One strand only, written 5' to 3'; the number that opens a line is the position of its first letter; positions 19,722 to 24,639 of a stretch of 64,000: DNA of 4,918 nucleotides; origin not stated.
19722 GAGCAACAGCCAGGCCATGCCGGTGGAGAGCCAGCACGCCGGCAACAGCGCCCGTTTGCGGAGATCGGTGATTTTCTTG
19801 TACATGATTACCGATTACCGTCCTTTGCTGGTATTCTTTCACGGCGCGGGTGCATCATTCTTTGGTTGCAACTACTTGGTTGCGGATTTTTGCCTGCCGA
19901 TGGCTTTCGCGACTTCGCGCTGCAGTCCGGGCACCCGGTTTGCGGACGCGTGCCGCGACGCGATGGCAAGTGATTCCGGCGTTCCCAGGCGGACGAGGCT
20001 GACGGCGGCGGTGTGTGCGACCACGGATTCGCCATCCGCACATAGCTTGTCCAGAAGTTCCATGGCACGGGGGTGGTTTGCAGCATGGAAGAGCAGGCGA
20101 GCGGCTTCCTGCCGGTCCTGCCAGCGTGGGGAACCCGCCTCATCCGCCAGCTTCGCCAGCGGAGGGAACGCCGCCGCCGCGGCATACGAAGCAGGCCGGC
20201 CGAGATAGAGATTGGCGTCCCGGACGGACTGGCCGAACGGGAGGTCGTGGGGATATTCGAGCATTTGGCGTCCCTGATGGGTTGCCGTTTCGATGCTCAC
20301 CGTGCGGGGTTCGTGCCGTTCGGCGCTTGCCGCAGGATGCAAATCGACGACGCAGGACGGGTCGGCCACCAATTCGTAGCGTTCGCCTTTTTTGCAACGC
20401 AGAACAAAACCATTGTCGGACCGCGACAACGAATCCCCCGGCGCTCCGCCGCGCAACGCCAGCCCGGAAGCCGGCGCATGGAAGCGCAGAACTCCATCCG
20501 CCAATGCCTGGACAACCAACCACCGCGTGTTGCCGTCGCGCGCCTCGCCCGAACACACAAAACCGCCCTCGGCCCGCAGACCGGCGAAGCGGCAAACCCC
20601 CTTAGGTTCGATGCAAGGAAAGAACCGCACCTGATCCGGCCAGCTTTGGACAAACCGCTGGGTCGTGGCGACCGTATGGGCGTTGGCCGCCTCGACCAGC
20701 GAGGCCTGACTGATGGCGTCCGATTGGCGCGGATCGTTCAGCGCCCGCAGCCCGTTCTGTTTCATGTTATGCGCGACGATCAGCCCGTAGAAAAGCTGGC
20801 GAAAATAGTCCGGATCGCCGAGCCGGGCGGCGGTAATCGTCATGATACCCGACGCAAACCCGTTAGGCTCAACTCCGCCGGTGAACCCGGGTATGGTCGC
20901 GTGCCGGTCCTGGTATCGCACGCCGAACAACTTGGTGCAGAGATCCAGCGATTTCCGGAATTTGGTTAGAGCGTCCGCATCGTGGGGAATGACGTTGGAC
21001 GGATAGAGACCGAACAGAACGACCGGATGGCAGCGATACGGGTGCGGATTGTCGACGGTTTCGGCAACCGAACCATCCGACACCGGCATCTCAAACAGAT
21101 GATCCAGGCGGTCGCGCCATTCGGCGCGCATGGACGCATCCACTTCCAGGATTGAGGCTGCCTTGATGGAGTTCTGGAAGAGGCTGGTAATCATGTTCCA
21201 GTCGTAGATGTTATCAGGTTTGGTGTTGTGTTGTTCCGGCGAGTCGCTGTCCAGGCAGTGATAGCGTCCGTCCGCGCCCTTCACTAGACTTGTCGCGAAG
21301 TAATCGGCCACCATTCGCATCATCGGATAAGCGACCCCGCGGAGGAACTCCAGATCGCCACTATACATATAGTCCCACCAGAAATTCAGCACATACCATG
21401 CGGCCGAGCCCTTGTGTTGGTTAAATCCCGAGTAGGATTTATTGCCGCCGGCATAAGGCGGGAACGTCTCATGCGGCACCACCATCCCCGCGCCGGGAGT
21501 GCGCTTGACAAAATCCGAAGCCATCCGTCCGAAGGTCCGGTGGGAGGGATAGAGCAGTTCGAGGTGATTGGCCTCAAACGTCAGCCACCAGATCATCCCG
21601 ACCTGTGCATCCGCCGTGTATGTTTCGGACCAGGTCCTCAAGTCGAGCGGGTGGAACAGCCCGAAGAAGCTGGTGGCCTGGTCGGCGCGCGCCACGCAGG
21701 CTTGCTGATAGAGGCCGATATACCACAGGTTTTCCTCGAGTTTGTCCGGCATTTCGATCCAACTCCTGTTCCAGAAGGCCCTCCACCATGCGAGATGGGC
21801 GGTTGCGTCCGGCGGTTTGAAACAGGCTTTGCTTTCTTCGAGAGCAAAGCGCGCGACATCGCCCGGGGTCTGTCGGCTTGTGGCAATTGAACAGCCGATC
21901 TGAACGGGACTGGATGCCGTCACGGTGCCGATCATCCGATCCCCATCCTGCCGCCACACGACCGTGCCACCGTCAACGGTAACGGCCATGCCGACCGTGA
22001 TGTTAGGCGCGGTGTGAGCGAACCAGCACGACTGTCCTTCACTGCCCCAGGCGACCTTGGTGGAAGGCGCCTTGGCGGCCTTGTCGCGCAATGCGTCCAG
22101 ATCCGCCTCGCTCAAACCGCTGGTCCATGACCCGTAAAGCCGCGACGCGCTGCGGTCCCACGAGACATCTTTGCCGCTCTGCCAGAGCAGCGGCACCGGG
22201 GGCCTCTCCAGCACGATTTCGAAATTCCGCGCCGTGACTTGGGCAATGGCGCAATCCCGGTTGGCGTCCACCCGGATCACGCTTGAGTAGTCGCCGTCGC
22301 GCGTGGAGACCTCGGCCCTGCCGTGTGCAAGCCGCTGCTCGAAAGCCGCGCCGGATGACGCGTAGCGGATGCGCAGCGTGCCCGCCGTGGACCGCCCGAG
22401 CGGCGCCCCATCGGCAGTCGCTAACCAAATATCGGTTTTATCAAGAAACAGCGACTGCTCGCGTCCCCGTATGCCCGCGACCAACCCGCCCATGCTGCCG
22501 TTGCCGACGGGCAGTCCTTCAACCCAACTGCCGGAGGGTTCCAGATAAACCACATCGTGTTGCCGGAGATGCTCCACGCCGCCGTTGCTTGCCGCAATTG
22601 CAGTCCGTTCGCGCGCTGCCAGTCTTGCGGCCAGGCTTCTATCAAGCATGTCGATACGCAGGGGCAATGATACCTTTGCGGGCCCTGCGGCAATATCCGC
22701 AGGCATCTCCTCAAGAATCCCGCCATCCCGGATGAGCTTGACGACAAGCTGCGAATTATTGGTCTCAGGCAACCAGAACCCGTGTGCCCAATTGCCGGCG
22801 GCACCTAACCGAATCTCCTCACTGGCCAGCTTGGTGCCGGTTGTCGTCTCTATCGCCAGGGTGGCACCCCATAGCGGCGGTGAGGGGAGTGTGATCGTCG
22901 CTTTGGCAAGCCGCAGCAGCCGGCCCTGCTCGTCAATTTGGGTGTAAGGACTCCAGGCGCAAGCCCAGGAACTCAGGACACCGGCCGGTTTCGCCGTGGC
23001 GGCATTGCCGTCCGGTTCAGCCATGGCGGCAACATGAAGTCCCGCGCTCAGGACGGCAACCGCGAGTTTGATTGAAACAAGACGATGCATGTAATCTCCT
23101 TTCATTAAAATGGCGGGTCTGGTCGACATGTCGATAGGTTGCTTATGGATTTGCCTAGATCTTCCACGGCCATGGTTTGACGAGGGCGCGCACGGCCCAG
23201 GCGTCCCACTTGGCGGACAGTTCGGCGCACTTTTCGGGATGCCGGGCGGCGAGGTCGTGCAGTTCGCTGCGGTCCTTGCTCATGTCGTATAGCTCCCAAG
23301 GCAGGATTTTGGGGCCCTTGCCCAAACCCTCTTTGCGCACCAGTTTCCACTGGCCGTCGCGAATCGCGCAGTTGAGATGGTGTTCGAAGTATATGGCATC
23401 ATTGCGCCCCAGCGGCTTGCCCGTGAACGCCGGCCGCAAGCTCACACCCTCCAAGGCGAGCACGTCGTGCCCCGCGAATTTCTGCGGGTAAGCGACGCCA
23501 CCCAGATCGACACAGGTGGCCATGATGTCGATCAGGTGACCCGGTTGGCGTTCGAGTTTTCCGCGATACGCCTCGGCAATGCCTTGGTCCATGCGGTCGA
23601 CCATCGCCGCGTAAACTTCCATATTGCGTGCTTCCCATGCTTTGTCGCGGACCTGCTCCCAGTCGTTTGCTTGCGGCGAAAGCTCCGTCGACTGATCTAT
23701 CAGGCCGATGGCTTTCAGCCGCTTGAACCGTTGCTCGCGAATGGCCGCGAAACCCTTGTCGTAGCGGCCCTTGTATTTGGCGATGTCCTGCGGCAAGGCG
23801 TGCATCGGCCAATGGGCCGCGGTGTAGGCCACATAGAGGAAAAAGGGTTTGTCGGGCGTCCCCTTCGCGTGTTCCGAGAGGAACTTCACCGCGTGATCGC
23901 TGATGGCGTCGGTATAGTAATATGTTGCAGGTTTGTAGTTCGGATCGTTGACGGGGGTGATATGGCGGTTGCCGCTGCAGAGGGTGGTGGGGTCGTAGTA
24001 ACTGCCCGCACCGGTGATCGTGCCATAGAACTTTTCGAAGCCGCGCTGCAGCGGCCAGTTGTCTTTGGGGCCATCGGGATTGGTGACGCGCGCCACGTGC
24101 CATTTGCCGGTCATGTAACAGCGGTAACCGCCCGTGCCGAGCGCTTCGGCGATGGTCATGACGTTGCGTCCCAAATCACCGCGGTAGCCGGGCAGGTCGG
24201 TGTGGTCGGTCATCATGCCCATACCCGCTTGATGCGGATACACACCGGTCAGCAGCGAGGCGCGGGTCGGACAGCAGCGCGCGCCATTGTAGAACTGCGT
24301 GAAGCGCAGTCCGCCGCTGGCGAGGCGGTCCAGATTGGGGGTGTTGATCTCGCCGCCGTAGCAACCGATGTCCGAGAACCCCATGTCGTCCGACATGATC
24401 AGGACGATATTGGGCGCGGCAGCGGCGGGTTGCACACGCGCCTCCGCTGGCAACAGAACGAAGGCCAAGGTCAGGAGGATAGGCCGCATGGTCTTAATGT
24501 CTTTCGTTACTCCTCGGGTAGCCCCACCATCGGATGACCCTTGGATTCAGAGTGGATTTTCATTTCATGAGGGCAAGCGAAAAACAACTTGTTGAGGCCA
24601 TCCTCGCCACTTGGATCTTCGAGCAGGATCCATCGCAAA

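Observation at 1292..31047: Repeated secreted two-gene cassette: giant HEXXH peptidase-like protein plus non-catalytic FGE/C-lectin-fold partner (best candidate for an undescribed system)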

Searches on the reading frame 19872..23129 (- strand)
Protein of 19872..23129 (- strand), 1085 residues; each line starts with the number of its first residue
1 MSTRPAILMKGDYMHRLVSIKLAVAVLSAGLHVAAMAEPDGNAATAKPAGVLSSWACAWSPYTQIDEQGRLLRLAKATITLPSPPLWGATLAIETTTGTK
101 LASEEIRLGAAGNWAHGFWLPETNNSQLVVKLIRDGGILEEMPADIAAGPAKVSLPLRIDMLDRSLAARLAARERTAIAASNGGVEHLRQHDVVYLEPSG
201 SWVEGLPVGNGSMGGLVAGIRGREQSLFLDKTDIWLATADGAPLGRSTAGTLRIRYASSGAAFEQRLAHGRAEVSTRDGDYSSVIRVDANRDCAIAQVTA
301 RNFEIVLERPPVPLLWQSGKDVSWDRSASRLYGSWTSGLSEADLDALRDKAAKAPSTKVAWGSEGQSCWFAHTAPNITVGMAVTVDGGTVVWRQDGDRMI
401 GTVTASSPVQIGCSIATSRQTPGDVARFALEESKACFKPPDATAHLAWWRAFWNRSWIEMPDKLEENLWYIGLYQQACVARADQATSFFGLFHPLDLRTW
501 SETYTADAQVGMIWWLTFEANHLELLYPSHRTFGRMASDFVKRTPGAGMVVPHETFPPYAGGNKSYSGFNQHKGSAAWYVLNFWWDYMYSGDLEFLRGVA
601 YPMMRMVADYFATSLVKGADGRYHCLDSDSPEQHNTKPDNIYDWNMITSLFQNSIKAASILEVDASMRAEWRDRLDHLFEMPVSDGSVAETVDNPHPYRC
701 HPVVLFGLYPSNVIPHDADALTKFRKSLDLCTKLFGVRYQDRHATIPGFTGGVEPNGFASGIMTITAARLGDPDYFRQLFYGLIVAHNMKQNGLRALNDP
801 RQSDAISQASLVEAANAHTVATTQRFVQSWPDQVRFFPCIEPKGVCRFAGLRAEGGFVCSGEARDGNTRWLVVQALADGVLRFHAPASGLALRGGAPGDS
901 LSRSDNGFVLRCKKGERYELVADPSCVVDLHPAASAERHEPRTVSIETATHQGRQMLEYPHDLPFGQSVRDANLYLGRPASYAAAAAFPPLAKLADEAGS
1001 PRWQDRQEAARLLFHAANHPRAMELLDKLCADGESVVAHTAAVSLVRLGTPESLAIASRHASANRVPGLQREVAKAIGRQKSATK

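Call 6: search_protein_families(library=pfam, proteins=[window:19872-23129:-], max_evalue=0.001)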
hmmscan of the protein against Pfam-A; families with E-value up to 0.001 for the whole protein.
window:19872-23129:- (1085 aa): 4 families
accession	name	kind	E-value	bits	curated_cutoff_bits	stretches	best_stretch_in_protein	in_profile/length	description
PF22124.2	Glyco_hydro_95_cat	-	7.9e-28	97.9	27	1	463-788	50-376/408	Glycosyl hydrolase family 95 catalytic domain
PF18961.6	DUF5703_N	-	4.8e-06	26.9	26.7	0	441-458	270-287/287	Domain of unknown function (DUF5703)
PF13646.12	HEAT_2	-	5.6e-05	23.8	27.7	1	992-1077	2-87/88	HEAT repeats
PF14498.12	Glyco_hyd_65N_2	-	0.00016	22.2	27.7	1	195-235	3-42/234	Glycosyl hydrolase family 65, N-terminal domain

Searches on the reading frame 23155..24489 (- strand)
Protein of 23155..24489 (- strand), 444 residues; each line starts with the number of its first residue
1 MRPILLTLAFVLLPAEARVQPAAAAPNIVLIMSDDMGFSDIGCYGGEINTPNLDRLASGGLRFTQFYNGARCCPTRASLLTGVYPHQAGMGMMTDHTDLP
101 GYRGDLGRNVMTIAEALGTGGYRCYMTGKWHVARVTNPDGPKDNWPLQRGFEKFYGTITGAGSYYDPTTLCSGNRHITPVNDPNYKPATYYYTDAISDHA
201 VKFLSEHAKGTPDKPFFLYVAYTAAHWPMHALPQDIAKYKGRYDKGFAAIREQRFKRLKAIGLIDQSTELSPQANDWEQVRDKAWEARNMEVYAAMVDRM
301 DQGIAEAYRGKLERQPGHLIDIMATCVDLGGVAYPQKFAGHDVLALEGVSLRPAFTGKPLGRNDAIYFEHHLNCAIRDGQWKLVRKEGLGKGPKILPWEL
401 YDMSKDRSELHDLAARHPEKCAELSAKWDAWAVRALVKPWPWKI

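Call 6: search_protein_families(library=pfam, proteins=[window:23155-24489:-], max_evalue=0.001)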
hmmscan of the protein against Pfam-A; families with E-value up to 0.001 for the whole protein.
window:23155-24489:- (444 aa): 1 family
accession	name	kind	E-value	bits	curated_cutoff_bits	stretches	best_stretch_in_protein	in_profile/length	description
PF00884.28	Sulfatase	-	7.4e-45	154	25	1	26-306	1-219/301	Sulfatase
